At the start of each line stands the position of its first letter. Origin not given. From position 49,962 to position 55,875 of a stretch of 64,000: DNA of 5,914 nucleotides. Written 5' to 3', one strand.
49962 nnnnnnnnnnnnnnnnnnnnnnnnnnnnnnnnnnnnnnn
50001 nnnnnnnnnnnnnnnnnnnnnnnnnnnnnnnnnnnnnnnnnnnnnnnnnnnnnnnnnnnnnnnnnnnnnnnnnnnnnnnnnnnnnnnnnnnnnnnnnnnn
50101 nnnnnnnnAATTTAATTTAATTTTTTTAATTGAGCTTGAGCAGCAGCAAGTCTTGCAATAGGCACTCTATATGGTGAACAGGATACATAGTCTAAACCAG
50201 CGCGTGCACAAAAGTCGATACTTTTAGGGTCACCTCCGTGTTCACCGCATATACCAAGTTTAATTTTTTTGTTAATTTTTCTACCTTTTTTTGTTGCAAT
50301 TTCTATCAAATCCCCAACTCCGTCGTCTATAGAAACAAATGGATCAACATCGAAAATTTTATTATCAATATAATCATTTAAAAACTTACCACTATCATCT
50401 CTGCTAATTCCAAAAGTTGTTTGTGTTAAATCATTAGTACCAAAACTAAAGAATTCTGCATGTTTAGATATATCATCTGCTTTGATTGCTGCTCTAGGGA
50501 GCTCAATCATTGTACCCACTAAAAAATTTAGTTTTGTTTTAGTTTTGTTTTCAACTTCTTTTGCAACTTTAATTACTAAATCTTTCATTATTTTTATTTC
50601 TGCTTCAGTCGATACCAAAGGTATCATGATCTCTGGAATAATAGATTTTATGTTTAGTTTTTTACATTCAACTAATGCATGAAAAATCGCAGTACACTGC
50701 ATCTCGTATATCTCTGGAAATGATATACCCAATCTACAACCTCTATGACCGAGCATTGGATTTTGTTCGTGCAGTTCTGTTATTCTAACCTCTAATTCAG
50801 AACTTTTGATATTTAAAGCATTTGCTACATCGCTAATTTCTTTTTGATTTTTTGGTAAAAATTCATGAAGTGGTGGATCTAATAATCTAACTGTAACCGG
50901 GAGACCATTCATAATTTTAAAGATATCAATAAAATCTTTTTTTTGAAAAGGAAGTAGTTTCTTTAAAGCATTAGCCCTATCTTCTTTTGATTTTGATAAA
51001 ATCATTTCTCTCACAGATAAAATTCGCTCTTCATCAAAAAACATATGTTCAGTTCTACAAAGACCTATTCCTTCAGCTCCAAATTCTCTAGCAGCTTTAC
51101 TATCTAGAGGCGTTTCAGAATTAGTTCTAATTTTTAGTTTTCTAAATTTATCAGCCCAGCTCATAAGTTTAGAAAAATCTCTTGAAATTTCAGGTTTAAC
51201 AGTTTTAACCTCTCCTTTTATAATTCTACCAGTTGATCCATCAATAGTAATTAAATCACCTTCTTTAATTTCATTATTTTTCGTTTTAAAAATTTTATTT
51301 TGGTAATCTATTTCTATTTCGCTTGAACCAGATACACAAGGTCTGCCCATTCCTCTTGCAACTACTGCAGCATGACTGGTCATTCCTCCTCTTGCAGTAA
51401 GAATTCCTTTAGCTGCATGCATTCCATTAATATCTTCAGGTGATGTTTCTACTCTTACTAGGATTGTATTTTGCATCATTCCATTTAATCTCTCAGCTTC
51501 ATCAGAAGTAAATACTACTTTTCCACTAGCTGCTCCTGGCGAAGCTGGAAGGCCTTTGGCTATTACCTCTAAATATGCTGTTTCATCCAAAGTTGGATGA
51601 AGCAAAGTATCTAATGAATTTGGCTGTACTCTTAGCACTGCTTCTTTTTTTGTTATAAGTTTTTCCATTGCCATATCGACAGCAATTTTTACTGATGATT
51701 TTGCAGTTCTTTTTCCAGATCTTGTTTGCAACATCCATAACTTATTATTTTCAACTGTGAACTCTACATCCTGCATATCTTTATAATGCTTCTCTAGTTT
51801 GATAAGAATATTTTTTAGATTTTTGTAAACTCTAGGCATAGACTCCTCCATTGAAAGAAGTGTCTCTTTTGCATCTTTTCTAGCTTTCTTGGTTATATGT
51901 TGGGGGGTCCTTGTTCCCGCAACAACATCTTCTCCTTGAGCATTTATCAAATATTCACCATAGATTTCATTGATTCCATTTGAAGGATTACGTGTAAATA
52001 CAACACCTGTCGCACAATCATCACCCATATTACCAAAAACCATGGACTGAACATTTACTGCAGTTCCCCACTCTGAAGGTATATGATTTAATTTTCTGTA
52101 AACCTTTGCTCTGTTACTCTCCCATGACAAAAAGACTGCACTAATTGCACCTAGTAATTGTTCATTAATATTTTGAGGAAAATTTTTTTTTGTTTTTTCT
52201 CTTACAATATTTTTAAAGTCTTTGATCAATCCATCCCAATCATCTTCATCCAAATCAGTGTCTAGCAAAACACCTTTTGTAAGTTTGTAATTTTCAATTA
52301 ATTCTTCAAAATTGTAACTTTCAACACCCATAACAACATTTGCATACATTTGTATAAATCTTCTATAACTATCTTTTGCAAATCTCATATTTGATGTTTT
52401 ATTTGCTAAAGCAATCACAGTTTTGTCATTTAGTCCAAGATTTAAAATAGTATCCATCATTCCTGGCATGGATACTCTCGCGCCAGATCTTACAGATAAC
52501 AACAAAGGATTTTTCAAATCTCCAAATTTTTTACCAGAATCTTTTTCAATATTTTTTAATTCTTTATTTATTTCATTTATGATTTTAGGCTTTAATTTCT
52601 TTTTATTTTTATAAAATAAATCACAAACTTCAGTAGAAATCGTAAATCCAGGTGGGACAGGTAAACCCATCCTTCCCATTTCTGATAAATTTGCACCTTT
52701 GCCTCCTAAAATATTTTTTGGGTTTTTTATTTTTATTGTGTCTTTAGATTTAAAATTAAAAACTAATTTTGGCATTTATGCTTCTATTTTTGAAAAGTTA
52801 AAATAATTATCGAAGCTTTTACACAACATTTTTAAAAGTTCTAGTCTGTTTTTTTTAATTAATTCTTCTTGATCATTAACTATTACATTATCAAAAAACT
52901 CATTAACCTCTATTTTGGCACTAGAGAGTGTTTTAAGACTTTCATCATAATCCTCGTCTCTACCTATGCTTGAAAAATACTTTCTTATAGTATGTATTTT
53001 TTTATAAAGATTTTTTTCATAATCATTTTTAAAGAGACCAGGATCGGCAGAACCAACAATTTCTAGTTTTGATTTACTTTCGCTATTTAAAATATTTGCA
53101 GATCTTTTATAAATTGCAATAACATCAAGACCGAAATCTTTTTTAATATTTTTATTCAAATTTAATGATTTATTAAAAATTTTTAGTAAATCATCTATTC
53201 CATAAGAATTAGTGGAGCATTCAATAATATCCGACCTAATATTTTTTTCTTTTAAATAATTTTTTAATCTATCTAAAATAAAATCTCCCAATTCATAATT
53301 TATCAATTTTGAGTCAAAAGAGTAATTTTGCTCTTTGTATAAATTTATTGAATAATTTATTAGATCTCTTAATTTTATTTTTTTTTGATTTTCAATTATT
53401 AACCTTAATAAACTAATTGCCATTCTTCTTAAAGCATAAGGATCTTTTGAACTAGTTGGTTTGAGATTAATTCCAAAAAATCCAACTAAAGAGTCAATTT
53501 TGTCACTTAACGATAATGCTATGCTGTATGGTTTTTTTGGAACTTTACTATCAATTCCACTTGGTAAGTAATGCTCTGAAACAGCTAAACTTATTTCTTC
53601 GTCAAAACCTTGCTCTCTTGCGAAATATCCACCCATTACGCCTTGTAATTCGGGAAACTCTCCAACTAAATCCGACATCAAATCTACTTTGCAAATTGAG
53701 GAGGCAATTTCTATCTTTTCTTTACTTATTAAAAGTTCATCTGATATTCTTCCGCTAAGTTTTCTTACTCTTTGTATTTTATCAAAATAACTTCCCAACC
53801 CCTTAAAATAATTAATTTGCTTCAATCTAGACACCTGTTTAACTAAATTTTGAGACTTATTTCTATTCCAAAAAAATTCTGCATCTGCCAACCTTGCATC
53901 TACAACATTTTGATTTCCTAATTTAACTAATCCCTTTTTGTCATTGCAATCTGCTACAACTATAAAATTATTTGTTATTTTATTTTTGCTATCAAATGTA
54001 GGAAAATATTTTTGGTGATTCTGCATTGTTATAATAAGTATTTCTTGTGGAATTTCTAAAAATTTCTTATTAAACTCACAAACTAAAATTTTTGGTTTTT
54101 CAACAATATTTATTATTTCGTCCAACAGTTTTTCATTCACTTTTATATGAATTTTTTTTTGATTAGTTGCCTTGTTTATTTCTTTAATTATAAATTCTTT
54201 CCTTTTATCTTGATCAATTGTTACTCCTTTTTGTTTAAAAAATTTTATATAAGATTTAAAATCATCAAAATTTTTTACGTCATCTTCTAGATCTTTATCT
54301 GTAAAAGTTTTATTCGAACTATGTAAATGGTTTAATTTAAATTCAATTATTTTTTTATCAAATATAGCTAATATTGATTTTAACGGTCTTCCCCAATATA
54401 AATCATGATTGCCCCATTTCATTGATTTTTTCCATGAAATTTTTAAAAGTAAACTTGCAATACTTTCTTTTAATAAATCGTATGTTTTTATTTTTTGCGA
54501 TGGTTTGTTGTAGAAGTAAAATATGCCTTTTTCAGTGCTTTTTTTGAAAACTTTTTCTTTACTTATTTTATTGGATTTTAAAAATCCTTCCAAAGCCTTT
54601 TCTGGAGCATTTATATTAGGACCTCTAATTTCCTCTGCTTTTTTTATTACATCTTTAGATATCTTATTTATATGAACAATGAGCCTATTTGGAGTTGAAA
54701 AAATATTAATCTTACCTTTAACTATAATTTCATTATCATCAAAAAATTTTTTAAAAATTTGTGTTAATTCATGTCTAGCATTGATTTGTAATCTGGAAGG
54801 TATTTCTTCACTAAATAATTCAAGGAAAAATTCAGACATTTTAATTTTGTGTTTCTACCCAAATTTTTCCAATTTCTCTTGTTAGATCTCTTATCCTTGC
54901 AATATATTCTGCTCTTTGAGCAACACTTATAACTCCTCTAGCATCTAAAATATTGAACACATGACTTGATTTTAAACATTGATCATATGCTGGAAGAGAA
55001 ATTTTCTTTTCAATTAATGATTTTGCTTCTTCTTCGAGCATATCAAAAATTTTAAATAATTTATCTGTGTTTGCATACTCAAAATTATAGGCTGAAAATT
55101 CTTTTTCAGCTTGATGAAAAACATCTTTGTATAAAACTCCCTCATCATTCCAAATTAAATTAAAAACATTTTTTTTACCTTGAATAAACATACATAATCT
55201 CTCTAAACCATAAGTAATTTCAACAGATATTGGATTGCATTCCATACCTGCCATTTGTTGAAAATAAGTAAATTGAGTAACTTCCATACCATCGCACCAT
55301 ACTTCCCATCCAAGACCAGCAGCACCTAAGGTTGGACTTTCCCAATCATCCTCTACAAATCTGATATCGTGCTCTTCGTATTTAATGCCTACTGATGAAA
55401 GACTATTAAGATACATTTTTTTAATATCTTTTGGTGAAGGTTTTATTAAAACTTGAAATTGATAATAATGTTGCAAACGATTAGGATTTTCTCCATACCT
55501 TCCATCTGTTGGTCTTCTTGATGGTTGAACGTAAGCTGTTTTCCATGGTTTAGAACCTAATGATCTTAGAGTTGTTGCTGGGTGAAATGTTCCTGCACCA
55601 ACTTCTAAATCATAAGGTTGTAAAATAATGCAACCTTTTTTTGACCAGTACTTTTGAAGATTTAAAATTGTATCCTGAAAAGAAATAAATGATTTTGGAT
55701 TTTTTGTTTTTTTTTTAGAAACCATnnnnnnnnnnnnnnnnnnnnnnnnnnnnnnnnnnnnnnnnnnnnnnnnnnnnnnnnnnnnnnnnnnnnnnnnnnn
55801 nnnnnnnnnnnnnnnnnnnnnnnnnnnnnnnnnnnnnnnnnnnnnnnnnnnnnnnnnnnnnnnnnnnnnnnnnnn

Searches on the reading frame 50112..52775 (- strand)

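Call 21: search_protein_families(library=pfam, proteins=[window:50112-52775:-], max_evalue=0.0001)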
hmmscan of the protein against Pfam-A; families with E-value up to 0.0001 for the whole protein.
window:50112-52775:- (887 aa): 3 families
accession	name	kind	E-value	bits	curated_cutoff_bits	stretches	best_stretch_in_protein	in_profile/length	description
PF02896.24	PEP-utilizers_C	-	7.9e-80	268.6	22.8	1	532-882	5-292/293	PEP-utilising enzyme, PEP-binding domain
PF01326.24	PPDK_N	-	5.2e-57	194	27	2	65-372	77-327/328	Pyruvate phosphate dikinase, AMP/ATP-binding domain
PF00391.29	PEP-utilizers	-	4.4e-25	87.5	23.1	1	435-516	3-72/72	PEP-utilising enzyme, mobile domain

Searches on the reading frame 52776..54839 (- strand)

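Call 21: search_protein_families(library=pfam, proteins=[window:52776-54839:-], max_evalue=0.0001)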
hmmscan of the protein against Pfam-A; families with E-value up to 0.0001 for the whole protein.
window:52776-54839:- (687 aa): 2 families
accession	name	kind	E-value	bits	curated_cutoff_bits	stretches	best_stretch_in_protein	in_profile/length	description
PF02092.22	tRNA_synt_2f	-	1.5e-164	549.3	29.2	1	4-541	1-533/536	Glycyl-tRNA synthetase beta subunit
PF05746.21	DALR_1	-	3.1e-10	40.6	22.3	1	576-685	4-111/117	DALR anticodon binding domain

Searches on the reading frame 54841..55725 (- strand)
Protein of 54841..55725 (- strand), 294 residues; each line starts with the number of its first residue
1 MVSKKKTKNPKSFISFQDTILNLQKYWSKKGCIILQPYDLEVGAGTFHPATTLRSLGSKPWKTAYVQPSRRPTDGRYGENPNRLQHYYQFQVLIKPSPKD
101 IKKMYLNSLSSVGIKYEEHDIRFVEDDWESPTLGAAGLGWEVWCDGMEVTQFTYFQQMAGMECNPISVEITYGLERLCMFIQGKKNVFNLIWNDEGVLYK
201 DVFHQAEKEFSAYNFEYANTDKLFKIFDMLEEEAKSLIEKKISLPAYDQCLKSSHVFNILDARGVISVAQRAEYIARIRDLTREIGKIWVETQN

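Call 21: search_protein_families(library=pfam, proteins=[window:54841-55725:-], max_evalue=0.0001)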
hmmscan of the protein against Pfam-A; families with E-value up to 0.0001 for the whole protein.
window:54841-55725:- (294 aa): 1 family
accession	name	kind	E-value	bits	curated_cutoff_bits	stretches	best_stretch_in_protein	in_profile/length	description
PF02091.20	tRNA-synt_2e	-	1.8e-146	487.1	27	1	16-293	1-277/278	Glycyl-tRNA synthetase alpha subunit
